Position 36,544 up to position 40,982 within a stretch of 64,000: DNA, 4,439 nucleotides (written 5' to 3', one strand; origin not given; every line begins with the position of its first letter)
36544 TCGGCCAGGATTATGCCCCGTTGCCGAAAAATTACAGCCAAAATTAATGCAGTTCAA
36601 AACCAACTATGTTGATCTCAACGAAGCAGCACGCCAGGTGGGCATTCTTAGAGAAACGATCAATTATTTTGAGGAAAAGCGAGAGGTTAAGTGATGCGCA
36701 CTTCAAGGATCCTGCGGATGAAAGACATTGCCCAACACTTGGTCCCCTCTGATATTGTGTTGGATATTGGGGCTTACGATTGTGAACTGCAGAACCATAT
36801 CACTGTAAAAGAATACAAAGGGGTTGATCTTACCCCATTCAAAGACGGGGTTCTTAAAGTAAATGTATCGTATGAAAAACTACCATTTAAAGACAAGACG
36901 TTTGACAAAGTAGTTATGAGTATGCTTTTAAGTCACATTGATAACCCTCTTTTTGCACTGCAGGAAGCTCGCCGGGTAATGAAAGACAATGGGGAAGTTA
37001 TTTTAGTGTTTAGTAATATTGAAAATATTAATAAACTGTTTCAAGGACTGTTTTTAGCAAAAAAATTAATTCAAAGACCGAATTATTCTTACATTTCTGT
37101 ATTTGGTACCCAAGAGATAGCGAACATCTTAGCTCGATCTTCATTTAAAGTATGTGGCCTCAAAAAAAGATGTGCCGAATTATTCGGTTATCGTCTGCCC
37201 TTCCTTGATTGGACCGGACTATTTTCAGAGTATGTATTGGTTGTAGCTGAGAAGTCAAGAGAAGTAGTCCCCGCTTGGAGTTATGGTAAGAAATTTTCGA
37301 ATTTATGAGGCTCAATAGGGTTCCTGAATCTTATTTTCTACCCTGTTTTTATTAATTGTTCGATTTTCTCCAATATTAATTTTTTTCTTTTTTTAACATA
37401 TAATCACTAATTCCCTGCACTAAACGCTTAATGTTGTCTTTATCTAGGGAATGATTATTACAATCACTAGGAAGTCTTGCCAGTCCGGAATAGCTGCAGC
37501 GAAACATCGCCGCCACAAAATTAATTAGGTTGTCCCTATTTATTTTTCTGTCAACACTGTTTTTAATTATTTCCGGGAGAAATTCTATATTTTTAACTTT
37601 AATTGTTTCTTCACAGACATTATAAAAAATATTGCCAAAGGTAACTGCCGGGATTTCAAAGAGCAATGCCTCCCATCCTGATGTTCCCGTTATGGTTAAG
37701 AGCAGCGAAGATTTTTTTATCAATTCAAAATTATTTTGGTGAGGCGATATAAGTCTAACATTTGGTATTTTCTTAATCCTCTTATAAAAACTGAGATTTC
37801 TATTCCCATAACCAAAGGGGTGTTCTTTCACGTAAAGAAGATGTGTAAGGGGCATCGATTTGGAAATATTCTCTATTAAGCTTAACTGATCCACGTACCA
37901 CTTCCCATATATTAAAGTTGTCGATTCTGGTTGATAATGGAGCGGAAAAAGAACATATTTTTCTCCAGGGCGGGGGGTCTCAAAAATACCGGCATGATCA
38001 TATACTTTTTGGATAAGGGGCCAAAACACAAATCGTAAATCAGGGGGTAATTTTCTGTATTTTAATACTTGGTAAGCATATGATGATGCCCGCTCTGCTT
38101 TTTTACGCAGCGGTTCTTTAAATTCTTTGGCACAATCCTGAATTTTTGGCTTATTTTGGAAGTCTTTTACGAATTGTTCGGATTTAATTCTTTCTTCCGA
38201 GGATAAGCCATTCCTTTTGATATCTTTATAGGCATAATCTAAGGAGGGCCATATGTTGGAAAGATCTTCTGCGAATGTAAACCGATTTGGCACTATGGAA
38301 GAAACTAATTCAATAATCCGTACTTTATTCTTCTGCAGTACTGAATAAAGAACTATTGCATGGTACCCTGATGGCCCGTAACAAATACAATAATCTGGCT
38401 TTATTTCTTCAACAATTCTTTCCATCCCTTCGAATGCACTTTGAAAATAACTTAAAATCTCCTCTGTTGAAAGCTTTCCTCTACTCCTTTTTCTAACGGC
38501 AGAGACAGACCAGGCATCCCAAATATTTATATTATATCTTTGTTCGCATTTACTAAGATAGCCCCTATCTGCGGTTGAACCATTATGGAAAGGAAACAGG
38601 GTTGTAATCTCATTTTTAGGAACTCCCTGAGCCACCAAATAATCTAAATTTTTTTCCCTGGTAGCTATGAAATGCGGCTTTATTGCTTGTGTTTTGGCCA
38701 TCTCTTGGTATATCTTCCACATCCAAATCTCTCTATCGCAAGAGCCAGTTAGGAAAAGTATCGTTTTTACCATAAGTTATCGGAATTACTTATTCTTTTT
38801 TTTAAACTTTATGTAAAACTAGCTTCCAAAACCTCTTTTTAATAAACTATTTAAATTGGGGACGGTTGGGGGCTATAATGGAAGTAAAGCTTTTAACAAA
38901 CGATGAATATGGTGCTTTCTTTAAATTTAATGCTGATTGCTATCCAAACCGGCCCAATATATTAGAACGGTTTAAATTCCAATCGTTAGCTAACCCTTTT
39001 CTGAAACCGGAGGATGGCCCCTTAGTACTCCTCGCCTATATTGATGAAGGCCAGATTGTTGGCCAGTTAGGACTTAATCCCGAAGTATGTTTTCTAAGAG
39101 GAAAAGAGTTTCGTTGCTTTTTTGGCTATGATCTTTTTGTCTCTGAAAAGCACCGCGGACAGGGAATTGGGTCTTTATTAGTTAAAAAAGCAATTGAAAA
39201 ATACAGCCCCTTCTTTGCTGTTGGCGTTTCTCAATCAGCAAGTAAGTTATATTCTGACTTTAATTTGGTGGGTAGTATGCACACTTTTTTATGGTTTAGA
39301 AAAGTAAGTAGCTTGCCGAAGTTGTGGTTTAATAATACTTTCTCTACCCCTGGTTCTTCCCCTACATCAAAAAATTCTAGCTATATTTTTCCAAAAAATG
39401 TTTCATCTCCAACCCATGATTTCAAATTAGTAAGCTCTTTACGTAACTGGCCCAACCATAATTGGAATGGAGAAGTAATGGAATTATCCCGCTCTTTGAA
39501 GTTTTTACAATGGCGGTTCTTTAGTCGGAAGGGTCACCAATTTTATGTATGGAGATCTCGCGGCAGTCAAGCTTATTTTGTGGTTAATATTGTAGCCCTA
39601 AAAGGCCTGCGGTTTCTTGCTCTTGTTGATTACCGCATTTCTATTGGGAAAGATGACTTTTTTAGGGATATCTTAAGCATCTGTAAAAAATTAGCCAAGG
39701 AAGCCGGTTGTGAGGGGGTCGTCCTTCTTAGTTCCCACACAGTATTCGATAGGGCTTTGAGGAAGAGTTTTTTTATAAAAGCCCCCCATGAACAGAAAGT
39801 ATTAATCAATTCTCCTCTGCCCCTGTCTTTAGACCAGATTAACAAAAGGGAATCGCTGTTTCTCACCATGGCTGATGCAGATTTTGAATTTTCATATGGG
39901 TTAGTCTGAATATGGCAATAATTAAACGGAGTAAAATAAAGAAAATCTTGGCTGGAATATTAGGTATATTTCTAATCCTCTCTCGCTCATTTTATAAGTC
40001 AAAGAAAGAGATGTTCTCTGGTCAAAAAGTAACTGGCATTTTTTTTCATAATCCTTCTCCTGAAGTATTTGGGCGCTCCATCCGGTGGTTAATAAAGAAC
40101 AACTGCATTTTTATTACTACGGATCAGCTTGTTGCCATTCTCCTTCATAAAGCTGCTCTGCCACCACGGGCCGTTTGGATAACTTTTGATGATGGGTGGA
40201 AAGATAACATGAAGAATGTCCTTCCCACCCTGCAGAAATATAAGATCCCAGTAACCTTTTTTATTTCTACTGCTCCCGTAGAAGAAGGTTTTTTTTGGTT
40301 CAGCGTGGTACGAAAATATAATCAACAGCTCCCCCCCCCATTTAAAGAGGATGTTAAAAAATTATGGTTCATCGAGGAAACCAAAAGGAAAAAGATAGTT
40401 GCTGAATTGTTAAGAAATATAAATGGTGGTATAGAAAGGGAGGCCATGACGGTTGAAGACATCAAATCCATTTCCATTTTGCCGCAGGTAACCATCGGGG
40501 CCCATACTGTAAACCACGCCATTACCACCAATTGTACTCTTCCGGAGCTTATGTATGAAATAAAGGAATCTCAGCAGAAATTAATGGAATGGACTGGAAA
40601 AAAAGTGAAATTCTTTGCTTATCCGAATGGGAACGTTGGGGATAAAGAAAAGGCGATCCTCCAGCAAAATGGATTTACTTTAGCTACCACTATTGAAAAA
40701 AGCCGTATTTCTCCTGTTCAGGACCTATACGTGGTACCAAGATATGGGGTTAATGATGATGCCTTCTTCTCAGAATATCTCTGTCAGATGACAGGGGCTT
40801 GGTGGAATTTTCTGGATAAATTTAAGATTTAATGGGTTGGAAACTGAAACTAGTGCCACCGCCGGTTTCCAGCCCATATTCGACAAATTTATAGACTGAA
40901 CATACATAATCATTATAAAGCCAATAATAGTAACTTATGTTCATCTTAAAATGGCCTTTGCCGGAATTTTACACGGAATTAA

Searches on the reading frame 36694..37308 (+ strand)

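Call 58: search_protein_families(library=pfam, proteins=[window:36694-37308:+], max_evalue=0.0001)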
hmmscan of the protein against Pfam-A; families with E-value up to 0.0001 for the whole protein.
window:36694-37308:+ (204 aa): 6 families
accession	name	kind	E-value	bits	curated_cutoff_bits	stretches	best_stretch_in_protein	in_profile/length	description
PF08241.18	Methyltransf_11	-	1.6e-10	41.9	21.2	1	56-103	47-94/95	Methyltransferase domain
PF13489.12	Methyltransf_23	-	5.2e-08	33.2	27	1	17-153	21-161/164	Methyltransferase domain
PF13649.12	Methyltransf_25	-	9.9e-06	26.6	27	1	57-100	52-97/97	Methyltransferase domain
PF01209.24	Ubie_methyltran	-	2e-05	24.5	20.1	1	57-111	104-159/233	ubiE/COQ5 methyltransferase family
PF08242.18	Methyltransf_12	-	3.1e-05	25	30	1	58-101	53-97/98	Methyltransferase domain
PF13847.12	Methyltransf_31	-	4.2e-05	23.7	27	1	61-108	64-113/145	Methyltransferase domain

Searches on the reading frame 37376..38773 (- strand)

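Call 58: search_protein_families(library=pfam, proteins=[window:37376-38773:-], max_evalue=0.0001)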
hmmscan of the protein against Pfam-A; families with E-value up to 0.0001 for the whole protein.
window:37376-38773:- (465 aa): 1 family
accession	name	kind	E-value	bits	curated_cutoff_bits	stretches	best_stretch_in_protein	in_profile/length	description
PF05159.20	Capsule_synth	-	2.1e-06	27.9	20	1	297-387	174-269/310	Capsule polysaccharide biosynthesis protein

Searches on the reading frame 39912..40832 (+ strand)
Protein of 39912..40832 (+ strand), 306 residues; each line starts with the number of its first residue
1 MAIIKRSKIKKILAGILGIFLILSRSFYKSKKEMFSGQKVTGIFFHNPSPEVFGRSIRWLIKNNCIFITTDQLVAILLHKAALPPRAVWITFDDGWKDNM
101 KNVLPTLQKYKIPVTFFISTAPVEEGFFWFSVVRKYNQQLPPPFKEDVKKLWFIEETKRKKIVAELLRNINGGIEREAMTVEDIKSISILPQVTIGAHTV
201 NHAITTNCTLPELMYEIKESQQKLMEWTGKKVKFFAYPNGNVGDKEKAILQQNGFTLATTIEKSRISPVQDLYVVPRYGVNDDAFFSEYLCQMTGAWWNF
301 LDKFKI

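Call 58: search_protein_families(library=pfam, proteins=[window:39912-40832:+], max_evalue=0.0001)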
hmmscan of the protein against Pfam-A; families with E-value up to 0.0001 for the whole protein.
window:39912-40832:+ (306 aa): 1 family
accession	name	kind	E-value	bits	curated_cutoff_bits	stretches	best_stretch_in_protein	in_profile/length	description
PF01522.26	Polysacc_deac_1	-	4e-25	88.6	23.1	1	83-257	4-123/124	Polysaccharide deacetylase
